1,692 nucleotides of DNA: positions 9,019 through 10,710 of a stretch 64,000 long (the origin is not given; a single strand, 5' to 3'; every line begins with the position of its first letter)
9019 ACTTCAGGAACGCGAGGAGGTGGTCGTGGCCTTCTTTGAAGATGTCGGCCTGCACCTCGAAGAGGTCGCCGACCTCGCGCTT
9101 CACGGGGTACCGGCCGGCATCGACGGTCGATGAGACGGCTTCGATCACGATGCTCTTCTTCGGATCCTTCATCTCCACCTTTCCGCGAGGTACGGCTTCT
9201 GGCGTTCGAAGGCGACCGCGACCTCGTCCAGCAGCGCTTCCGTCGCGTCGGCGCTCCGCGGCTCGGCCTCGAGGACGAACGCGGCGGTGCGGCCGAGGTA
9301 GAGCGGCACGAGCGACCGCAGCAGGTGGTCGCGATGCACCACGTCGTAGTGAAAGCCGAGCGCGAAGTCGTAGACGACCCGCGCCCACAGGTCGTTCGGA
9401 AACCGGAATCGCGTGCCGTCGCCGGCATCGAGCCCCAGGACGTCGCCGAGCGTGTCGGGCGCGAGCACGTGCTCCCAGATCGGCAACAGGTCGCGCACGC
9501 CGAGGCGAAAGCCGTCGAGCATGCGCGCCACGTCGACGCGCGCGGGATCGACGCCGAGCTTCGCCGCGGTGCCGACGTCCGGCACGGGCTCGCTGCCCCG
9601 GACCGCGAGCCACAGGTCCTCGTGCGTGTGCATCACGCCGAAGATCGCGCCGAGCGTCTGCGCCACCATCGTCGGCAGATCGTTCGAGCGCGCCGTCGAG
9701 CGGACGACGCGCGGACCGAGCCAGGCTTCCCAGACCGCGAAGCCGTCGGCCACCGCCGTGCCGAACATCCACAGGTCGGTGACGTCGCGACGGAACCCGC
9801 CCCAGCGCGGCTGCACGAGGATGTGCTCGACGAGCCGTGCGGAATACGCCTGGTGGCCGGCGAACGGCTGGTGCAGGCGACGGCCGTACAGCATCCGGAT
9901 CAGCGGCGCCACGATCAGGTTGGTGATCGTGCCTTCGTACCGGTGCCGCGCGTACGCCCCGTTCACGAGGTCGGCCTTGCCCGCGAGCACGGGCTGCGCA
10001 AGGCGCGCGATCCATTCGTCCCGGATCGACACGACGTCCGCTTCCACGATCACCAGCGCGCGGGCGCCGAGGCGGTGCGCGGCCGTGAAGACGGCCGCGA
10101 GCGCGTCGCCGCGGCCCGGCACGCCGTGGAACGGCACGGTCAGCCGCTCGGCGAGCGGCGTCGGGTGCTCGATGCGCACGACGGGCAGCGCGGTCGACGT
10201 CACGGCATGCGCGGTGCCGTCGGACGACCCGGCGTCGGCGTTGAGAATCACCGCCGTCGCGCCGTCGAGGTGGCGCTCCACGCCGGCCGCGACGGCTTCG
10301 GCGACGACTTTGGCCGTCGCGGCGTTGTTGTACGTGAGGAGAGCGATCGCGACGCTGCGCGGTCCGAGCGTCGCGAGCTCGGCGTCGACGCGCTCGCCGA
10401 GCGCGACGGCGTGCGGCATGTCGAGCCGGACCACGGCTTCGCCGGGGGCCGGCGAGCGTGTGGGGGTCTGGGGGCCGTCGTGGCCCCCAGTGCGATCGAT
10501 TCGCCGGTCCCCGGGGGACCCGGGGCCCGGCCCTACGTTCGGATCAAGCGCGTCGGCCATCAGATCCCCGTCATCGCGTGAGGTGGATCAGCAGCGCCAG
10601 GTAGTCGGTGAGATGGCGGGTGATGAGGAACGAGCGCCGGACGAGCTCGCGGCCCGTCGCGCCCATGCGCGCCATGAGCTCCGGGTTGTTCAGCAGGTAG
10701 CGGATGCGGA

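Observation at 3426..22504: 17-kb start/stop-overlapped operon encoding a GlgA-independent glucan/trehalose cycle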

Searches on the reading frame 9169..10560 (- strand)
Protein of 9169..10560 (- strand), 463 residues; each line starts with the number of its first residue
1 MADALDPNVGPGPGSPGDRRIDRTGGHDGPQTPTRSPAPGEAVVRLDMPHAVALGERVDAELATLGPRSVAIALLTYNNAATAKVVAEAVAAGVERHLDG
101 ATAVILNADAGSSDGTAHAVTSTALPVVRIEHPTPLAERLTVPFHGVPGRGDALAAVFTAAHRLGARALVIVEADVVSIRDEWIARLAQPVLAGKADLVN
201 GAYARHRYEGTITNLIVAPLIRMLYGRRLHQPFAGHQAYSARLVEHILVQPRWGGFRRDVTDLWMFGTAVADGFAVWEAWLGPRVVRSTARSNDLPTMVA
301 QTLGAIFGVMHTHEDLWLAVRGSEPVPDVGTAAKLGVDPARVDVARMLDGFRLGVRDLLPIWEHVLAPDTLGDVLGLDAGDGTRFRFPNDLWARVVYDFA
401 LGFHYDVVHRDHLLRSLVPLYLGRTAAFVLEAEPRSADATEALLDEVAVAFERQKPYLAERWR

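Call 7: search_protein_families(library=pfam, proteins=[window:9169-10560:-])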
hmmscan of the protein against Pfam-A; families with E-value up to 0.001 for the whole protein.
window:9169-10560:- (463 aa): 1 family
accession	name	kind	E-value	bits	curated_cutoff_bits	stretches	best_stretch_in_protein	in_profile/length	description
PF21969.2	MGS_GT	-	0.00017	21.6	27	1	70-306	12-237/239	Mannosylglycerate synthase, GT domain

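Call 9: search_protein_families(library=ncbifam, proteins=[window:9169-10560:-])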
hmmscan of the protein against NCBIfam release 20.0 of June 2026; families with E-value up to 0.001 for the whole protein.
window:9169-10560:- (463 aa): 1 family
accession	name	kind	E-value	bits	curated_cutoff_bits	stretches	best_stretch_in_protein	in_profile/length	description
NF010496.0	PRK13915.1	equivalog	2.8e-10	39.8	262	1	66-254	29-217/307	glucosyl-3-phosphoglycerate synthase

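Call 13: find_encoding_contigs(protein=window:9169-10560:-, flank=10000, max_places=6)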
Protein window:9169-10560:- (463 aa): no gene with exactly this product is on record in the collection.

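Call 15: find_homologous_proteins(query=window:9169-10560:-)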
Query window:9169-10560:- (463 aa): 1131 proteins with E <= 0.001 among 8000 candidates; the best 120 are listed.
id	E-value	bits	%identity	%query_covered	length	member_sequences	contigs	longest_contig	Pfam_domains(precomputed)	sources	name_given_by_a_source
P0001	1.8e-274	929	100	91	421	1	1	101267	PF21969.3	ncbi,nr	ncbi:MAG: hypothetical protein HYU41_21185 [Candidatus Rokubacteria bacterium]|nr:hypothetical prote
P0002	2.4e-244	830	84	100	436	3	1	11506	-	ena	-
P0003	2.8e-204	697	73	92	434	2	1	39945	PF12804.14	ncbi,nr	ncbi:MAG: glycosyl transferase family 2 [Candidatus Rokubacteria bacterium]|nr:glycosyl transferase 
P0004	2.7e-203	694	75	90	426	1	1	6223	PF13641.13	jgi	jgi:glycosyltransferase involved in cell wall biosynthesis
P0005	1.7e-201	688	72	92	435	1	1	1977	-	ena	-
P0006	6.5e-197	673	73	90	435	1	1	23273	-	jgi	jgi:hypothetical protein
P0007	1.1e-196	672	71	94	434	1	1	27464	-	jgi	jgi:hypothetical protein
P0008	1.3e-191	656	71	90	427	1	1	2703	PF21969.3,PF12804.14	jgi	jgi:hypothetical protein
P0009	2.3e-188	645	70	90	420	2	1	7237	-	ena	-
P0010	3.8e-186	638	66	97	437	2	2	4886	PF12804.14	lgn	-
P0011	3.0e-180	618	69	87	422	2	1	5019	PF21969.3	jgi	jgi:hypothetical protein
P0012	1.8e-179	616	68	88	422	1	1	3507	PF12804.14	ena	-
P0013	4.5e-177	608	66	93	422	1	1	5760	PF21969.3,PF12804.14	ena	-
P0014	6.4e-177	607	74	79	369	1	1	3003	-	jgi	jgi:hypothetical protein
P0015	3.0e-175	602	65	90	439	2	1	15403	-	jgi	jgi:glucosylglycerate synthase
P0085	7.2e-159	548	62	89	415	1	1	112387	-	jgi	jgi:glycosyltransferase involved in cell wall biosynthesis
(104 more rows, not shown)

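Call 16: find_encoding_contigs(protein=P0001, flank=10000, max_places=3)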
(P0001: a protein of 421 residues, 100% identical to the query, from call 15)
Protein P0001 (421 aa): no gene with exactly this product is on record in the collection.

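Call 17: find_encoding_contigs(protein=P0085, flank=10000, max_places=3)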
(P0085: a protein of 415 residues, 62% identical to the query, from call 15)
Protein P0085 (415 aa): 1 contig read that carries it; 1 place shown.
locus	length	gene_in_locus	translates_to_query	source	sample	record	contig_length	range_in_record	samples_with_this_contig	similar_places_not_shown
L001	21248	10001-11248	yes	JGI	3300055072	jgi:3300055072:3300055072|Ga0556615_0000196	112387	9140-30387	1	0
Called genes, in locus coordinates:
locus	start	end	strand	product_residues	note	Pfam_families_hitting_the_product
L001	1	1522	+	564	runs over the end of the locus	PF03065:Glyco_hydro_57, PF09210:BE_C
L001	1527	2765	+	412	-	PF00483:NTP_transferase, PF24894:Hexapep_GlmU, PF25084:LbH_EIF2B, PF25087:GMPPB_C (weak), PF25247:LbH_GLGC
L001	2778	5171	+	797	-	PF03065:Glyco_hydro_57, PF12055:DUF3536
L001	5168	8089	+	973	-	PF00128:Alpha-amylase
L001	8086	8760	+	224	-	PF19027:DUF5752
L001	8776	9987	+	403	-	PF21269:TreT_GT1, PF00534:Glycos_transf_1, PF13692:Glyco_trans_1_4, PF20706:GT4-conflict (weak)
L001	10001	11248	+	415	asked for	-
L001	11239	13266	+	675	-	PF11896:GlgE_dom_N_S, PF00128:Alpha-amylase (faint), PF21702:GLGE_C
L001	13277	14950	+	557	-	PF00128:Alpha-amylase, PF16657:Malt_amylase_C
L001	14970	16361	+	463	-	PF18085:Mak_N_cap (weak)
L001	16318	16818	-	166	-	-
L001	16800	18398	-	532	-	PF01019:G_glu_transpept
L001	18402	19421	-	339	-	PF00586:AIRS, PF02769:AIRS_C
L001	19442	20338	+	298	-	PF07837:FTCD_N, PF02971:FTCD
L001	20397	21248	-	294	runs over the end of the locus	PF11136:DUF2889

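Call 19: search_solved_structures(query=window:9169-10560:-, max_evalue=1)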
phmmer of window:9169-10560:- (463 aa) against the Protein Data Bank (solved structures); distinct sequences matched with E-value up to 1: 0.

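Call 45: search_solved_structures(query=A2, max_evalue=10)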
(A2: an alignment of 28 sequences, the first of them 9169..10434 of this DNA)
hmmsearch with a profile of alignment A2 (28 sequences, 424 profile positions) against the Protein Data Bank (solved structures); distinct sequences matched with E-value up to 10: 9.
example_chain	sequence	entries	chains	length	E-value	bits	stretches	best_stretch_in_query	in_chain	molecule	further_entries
4y6n_A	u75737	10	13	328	2.8e-05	26.5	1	28-214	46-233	Glucosyl-3-phosphoglycerate synthase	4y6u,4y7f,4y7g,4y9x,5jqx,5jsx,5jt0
3e25_A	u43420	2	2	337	3e-05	26.4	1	28-214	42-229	Putative uncharacterized protein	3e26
4ddz_A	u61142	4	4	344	3.2e-05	26.3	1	28-214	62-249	GLUCOSYL-3-PHOSPHOGLYCERATE SYNTHASE (GpgS) | Glucosyl-3-phosphoglycerate synthase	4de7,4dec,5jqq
3ckj_A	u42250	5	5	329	0.00018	23.8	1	27-210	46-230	Putative uncharacterized protein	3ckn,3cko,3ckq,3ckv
9f8e_A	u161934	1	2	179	0.17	14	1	9-55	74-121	S-layer protein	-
8up5_P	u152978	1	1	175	0.39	12.8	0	343-371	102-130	KEOPS complex subunit Pcc1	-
9omj_A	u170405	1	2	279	0.52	12.4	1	29-87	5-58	Glycosyltransferase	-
9omm_A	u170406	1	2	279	0.6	12.2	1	30-87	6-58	Glycosyltransferase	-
9omh_A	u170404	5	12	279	0.65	12.1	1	30-87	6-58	Glycosyltransferase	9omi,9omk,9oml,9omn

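Call 70: find_encoding_contigs(protein=P0002, flank=10000, max_places=2)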
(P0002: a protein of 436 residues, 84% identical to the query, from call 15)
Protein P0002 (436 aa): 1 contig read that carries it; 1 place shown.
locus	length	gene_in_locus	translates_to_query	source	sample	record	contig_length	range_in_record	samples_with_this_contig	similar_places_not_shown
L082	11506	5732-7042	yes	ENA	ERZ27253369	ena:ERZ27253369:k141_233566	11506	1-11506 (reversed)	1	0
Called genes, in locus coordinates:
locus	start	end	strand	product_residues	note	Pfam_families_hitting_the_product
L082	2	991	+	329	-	?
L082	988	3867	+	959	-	PF00128:Alpha-amylase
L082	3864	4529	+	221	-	PF19027:DUF5752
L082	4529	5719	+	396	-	PF21269:TreT_GT1, PF20706:GT4-conflict, PF00534:Glycos_transf_1, PF13692:Glyco_trans_1_4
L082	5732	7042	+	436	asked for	-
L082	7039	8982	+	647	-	PF11896:GlgE_dom_N_S, PF21702:GLGE_C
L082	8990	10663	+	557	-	PF00128:Alpha-amylase, PF16657:Malt_amylase_C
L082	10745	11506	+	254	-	?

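Call 71: find_encoding_contigs(protein=P0003, flank=10000, max_places=2)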
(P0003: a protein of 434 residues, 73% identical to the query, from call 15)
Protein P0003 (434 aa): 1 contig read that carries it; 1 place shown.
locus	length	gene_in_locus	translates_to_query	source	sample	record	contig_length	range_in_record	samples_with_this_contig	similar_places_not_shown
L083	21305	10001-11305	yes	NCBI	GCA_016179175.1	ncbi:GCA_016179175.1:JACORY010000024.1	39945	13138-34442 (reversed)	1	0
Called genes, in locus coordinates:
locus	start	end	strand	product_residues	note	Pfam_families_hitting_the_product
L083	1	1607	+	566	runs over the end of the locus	PF03065:Glyco_hydro_57, PF09210:BE_C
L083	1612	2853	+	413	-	PF00483:NTP_transferase, PF24894:Hexapep_GlmU, PF25084:LbH_EIF2B (weak), PF25087:GMPPB_C (faint), PF25247:LbH_GLGC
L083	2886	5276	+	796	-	PF03065:Glyco_hydro_57, PF12055:DUF3536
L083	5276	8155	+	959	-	PF00128:Alpha-amylase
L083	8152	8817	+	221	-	PF19027:DUF5752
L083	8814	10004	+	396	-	PF21269:TreT_GT1, PF00534:Glycos_transf_1, PF13692:Glyco_trans_1_4, PF20706:GT4-conflict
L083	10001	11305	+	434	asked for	PF12804:NTP_transf_3 (faint)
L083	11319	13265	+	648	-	PF11896:GlgE_dom_N_S, PF21702:GLGE_C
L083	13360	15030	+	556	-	PF00128:Alpha-amylase, PF16657:Malt_amylase_C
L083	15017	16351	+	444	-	PF18085:Mak_N_cap (weak)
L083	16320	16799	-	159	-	-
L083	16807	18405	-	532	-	PF01019:G_glu_transpept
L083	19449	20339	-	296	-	PF11136:DUF2889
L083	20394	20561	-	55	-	PF04945:YHS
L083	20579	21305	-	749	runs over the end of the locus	PF00403:HMA, PF00122:E1-E2_ATPase, PF00702:Hydrolase, PF12710:HAD (weak), PF08282:Hydrolase_3 (faint)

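Call 72: predict_structure(alignment_id=A2)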
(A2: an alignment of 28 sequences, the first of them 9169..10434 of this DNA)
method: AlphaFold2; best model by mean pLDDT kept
length: 421 residues; sequences in the alignment: 28
mean_pLDDT: 61.5   pTM: 0.45
mean pLDDT of the five models: 61.5, 60.6, 60.4, 60.3, 60.1
residues with pLDDT >= 90: 54; 70-90: 153; 50-70: 55; < 50: 159
segments of 3 or more residues with pLDDT < 50: 1-4, 153-297, 416-421
pLDDT, mean of each block of 10 residues (from residue 1): 51 92 93 86 90 90 93 87 92 71 65 81 84 75 73 48 28 35 29 28 27 23 21 27 31 37 38 34 27 42 81 81 87 78 85 74 53 72 82 64 72 55 34
secondary structure, 60 per line:
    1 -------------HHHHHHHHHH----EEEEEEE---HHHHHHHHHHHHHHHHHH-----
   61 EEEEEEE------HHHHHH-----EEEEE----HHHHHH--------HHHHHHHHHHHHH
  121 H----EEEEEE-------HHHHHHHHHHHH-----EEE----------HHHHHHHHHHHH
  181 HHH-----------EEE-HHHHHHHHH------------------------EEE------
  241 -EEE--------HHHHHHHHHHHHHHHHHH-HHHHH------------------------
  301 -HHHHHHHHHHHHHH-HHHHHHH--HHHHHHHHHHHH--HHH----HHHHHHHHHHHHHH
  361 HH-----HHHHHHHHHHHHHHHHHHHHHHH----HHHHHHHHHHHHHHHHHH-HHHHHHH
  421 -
elements in order: H14-23 E28-34 H38-55 E61-67 H74-79 E85-89 H94-99 H108-121 E126-131 H139-150 E156-158 H169-183 E195-197 H199-207 E232-234 E242-244 H253-270 H272-276 H302-315 H317-323 H326-337 H347-362 H368-390 H395-412 H414-420

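Call 74: fold_search(model_id=the predicted structure, library=pdb)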
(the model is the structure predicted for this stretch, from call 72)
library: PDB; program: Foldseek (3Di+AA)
matches with E <= 10: 1104; with E <= 0.001: 36
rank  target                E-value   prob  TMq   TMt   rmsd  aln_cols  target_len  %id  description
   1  3e26                  2.2e-05  1.00  0.25  0.38  10.8       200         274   24  Crystal structure of M. tuberculosis glucosyl-3-phosphoglycerate synthase (released 2008-12-02)
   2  5jqx_C                3.4e-05  1.00  0.25  0.37  11.2       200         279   24  Crystal structure of glucosyl-3-phosphoglycerate synthase from Mycobacterium tuberculosis in complex with phosphoglyce (released 2017-05-24)
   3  4y6n                  4.5e-05  1.00  0.26  0.37  10.1       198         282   25  Crystal structure of glucosyl-3-phosphoglycerate synthase from Mycobacterium tuberculosis in complex with Mn2+, uridine- (released 2015-07-15)
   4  4dec                  5.3e-05  1.00  0.25  0.36   9.6       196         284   25  Crystal structure of glucosyl-3-phosphoglycerate synthase from Mycobacterium tuberculosis in complex with Mn2+, uridine- (released 2012-06-06)
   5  7pho_B                5.9e-05  1.00  0.25  0.34  10.7       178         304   21  Crystal structure of Mycobacterium hassiacum glucosyl-3-phosphoglycerate synthase at pH 7.1 in complex with 4-hydroxyb (released 2023-03-01)
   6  5jqx_B                5.9e-05  1.00  0.25  0.37  11.1       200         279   24  Crystal structure of glucosyl-3-phosphoglycerate synthase from Mycobacterium tuberculosis in complex with phosphoglyce (released 2017-05-24)
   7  5jqx_A                6.6e-05  1.00  0.26  0.37   9.8       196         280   24  Crystal structure of glucosyl-3-phosphoglycerate synthase from Mycobacterium tuberculosis in complex with phosphoglyce (released 2017-05-24)
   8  7pdo                  7.0e-05  1.00  0.24  0.33   9.7       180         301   20  Crystal structure of Mycobacterium hassiacum glucosyl-3-phosphoglycerate synthase at pH 5.5 in complex with UDP (released 2023-02-15)
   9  7pvl_A                7.4e-05  1.00  0.25  0.35  10.2       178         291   21  Crystal structure of Mycobacterium hassiacum glucosyl-3-phosphoglycerate synthase at pH 8.5 - apo form (released 2023-04-19)
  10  7pho_A                7.4e-05  1.00  0.25  0.34  10.1       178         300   21  Crystal structure of Mycobacterium hassiacum glucosyl-3-phosphoglycerate synthase at pH 7.1 in complex with 4-hydroxyb (released 2023-03-01)
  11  4y7f                  8.2e-05  1.00  0.24  0.35  10.2       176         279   23  Crystal structure of glucosyl-3-phosphoglycerate synthase from Mycobacterium tuberculosis in complex with Mn2+, uridine- (released 2015-07-15)
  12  3e25                  8.2e-05  1.00  0.25  0.38  10.0       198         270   23  Crystal structure of M. tuberculosis glucosyl-3-phosphoglycerate synthase (released 2008-12-02)
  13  5jud                  8.2e-05  1.00  0.25  0.37  10.1       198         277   24  Crystal structure of glucosyl-3-phosphoglycerate synthase from Mycobacterium tuberculosis in complex with uridine-diphos (released 2017-05-24)
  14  7qib_B                8.7e-05  1.00  0.25  0.35  10.5       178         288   22  Crystal structure of Mycobacterium hassiacum glucosyl-3-phosphoglycerate synthase at pH 8.5 in complex with UDP (released 2022-12-28)
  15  7qoq_B                9.2e-05  1.00  0.24  0.33  10.5       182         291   21  Crystal structure of Mycobacterium hassiacum glucosyl-3-phosphoglycerate synthase at pH 8.5 in complex with UMP and Ma (released 2023-01-18)
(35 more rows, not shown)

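Call 85: search_protein_representatives(alignment_id=A2)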
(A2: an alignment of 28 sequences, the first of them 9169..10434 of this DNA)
Query: 28 sequences, 424 profile positions. Proteins with E-value up to 0.001 (for the whole library): 2772; up to 1e-10: 1706; up to 1e-30: 635. The best 150 are listed.
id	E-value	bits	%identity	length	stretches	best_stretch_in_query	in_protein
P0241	2.9e-212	721.6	-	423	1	6-424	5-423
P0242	2.4e-140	484.7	-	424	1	12-315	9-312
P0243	2.3e-130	451.8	-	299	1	126-424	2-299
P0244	2.2e-124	432.1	-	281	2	29-182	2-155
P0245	7.5e-118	410.6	-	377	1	119-341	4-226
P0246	1.7e-115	402.9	-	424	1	18-423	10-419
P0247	9.2e-115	400.4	-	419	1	12-424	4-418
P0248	8.0e-111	387.4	-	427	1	13-424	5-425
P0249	1.4e-110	386.6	-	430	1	18-424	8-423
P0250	2.7e-110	385.7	-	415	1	24-423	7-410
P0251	4.8e-110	384.9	-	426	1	11-424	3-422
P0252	1.9e-107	376.3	-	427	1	29-424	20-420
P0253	2.3e-106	372.8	-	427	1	13-424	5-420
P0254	6.3e-106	371.3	-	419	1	19-424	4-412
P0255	8.1e-106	371.0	-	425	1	12-424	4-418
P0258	1.4e-104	366.9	-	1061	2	12-422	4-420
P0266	5.7e-99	348.4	-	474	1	14-423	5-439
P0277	1.7e-94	333.7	-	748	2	20-421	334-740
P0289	1.9e-91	323.6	-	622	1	13-423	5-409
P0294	3.4e-90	319.5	-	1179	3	24-287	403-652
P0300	5.9e-87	308.8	-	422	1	28-424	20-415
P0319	9.2e-83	295.0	-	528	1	16-331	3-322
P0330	6.9e-80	285.5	-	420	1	15-423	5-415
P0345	9.9e-77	275.1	-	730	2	28-424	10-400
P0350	5.3e-76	272.7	-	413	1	24-423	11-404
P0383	6.7e-70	252.6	-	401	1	29-424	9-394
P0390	8.0e-69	249.1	-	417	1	25-422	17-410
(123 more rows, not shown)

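Call 86: search_protein_families(library=pfam, proteins=[P0258, P0277, P0289, P0294, P0345, P0266, P0319], max_evalue=0.0001)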
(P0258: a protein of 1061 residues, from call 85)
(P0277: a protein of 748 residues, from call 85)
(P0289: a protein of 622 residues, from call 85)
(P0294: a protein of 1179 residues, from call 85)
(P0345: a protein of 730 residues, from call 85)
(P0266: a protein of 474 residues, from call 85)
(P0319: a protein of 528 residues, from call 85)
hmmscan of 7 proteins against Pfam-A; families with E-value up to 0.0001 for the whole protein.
P0258 (1061 aa): 2 families
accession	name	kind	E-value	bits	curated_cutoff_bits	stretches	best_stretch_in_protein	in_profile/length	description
PF00535.33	Glycos_transf_2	-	3.7e-17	63.2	23.3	1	774-910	2-131/168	Glycosyl transferase family 2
PF00582.32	Usp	-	3.9e-15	57.1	24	1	459-589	4-141/141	Universal stress protein family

P0277 (748 aa): 2 families
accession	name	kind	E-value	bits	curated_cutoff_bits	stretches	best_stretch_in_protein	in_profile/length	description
PF00535.33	Glycos_transf_2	-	2e-23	83.6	23.3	2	44-155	2-107/168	Glycosyl transferase family 2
PF21969.2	MGS_GT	-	2.4e-09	37.5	27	1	424-577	70-230/239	Mannosylglycerate synthase, GT domain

P0289 (622 aa): 4 families
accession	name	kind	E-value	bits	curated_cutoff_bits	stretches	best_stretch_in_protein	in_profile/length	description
PF02254.24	TrkA_N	-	7.6e-18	65.4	23.8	1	430-521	1-93/116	TrkA-N domain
PF00535.33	Glycos_transf_2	-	2.5e-09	37.7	23.3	1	25-160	2-126/168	Glycosyl transferase family 2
PF21969.2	MGS_GT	-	7.3e-08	32.6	27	1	95-238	75-222/239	Mannosylglycerate synthase, GT domain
PF13641.12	Glyco_tranf_2_3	-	1.3e-05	25.8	27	1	23-223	3-201/230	Glycosyltransferase like family 2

P0294 (1179 aa): 3 families
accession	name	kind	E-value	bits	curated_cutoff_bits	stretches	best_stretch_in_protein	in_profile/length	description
PF21969.2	MGS_GT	-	2.2e-29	103.1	27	3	476-616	72-218/239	Mannosylglycerate synthase, GT domain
PF00535.33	Glycos_transf_2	-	4.3e-15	56.5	23.3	1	412-547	2-130/168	Glycosyl transferase family 2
PF11111.15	CENP-M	-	5.4e-05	23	25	0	12-90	54-131/174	Centromere protein M (CENP-M)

P0345 (730 aa): 1 family
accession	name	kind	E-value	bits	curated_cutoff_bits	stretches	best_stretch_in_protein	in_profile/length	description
PF00535.33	Glycos_transf_2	-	2.7e-22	79.9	23.3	2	440-574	3-129/168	Glycosyl transferase family 2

P0266 (474 aa): 1 family
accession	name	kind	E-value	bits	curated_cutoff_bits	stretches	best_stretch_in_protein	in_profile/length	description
PF21969.2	MGS_GT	-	5.5e-06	26.4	27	1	106-239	73-209/239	Mannosylglycerate synthase, GT domain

P0319 (528 aa): 1 family
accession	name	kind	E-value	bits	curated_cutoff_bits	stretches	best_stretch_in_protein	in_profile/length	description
PF00535.33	Glycos_transf_2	-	2.4e-07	31.3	23.3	1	20-167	2-128/168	Glycosyl transferase family 2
